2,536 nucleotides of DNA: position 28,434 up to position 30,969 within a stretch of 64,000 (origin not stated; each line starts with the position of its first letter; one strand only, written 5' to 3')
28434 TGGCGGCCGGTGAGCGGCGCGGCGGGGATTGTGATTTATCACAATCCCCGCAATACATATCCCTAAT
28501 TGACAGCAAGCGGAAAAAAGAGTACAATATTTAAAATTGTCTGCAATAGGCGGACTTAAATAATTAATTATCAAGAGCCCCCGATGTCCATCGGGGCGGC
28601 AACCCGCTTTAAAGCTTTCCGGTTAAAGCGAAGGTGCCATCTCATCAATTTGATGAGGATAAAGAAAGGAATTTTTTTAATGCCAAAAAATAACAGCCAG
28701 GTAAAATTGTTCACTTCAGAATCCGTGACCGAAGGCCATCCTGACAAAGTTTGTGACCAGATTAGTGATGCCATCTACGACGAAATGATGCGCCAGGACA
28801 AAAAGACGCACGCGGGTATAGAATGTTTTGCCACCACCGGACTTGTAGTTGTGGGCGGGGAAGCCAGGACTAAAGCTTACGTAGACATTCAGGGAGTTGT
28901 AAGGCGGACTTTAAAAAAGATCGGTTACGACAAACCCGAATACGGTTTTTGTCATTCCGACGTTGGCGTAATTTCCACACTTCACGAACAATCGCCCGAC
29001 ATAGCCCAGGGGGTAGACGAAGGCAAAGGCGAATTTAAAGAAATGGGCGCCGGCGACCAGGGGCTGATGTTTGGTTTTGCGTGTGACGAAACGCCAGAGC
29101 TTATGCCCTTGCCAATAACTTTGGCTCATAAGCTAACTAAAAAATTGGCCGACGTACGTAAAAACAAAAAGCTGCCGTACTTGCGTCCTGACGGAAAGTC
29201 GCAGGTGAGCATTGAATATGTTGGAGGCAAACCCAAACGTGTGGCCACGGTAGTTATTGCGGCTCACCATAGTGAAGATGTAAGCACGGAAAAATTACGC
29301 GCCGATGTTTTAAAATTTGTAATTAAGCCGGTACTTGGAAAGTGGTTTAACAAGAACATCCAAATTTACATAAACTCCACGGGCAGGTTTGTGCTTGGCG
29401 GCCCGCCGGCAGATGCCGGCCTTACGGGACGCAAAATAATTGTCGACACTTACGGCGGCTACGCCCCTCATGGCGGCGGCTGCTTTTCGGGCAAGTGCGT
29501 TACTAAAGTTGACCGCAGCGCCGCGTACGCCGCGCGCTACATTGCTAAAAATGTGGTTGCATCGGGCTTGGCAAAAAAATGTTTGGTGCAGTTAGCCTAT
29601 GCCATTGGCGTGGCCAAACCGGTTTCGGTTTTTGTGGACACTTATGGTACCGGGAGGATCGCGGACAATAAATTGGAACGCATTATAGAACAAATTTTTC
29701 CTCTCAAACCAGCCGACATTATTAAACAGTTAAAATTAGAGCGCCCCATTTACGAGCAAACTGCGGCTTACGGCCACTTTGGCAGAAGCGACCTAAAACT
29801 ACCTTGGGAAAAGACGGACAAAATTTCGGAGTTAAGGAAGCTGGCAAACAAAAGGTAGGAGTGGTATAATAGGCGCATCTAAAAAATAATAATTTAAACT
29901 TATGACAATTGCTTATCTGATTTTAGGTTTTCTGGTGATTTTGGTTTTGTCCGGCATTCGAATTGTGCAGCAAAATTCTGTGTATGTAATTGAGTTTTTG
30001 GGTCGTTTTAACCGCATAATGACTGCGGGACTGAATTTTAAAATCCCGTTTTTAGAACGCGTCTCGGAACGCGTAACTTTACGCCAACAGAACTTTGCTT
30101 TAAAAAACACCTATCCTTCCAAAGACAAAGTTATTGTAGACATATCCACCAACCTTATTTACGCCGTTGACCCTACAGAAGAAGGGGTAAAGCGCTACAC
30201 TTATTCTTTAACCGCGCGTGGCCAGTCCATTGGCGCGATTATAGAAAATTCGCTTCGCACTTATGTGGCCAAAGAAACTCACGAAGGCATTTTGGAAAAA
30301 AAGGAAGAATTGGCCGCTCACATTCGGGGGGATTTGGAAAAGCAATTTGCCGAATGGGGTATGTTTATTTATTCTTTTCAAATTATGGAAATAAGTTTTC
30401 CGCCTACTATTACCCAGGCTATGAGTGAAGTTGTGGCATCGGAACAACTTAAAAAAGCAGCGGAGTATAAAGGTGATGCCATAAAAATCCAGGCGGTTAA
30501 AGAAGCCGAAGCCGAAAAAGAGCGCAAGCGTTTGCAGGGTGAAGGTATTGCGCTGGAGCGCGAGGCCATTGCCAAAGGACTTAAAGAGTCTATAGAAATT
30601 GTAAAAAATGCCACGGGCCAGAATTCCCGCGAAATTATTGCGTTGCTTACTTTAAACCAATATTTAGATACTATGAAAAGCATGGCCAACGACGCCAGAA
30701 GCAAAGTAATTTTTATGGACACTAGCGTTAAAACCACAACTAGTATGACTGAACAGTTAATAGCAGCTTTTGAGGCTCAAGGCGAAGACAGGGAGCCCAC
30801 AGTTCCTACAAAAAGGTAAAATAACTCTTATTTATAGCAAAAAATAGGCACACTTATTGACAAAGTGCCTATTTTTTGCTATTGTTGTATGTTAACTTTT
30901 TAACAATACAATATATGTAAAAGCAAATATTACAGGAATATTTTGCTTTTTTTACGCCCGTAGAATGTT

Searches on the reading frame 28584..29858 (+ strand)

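Call 8: search_protein_families(library=pfam, proteins=[window:28584-29858:+], max_evalue=0.00001)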
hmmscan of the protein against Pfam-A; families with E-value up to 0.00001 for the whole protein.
window:28584-29858:+ (424 aa): 3 families
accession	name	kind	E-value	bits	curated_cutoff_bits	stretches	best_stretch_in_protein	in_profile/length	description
PF02773.21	S-AdoMet_synt_C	-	2.8e-66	222.1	25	1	271-410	1-138/138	S-adenosylmethionine synthetase, C-terminal domain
PF02772.21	S-AdoMet_synt_M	-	5.1e-47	159.4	29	1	153-269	1-120/120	S-adenosylmethionine synthetase, central domain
PF00438.25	S-AdoMet_synt_N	-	1.1e-37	129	33.1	1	42-138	3-99/99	S-adenosylmethionine synthetase, N-terminal domain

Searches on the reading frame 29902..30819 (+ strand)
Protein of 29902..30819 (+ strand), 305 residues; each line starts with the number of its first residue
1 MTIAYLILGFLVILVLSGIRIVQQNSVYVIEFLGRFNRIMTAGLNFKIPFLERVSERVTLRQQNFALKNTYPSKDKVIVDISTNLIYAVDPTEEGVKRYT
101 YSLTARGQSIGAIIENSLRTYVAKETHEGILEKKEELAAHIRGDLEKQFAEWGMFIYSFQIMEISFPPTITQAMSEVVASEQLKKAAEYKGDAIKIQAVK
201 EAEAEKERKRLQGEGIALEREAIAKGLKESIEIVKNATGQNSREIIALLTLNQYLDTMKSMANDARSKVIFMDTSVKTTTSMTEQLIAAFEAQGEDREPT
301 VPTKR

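Call 54: search_protein_families(library=pfam, proteins=[window:29902-30819:+], max_evalue=0.0001)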
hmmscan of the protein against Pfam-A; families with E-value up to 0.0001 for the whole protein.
window:29902-30819:+ (305 aa): 1 family
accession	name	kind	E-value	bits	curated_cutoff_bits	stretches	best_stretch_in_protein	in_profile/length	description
PF01145.31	Band_7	-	8.2e-28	98.1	23.6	1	21-205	2-175/176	SPFH domain / Band 7 family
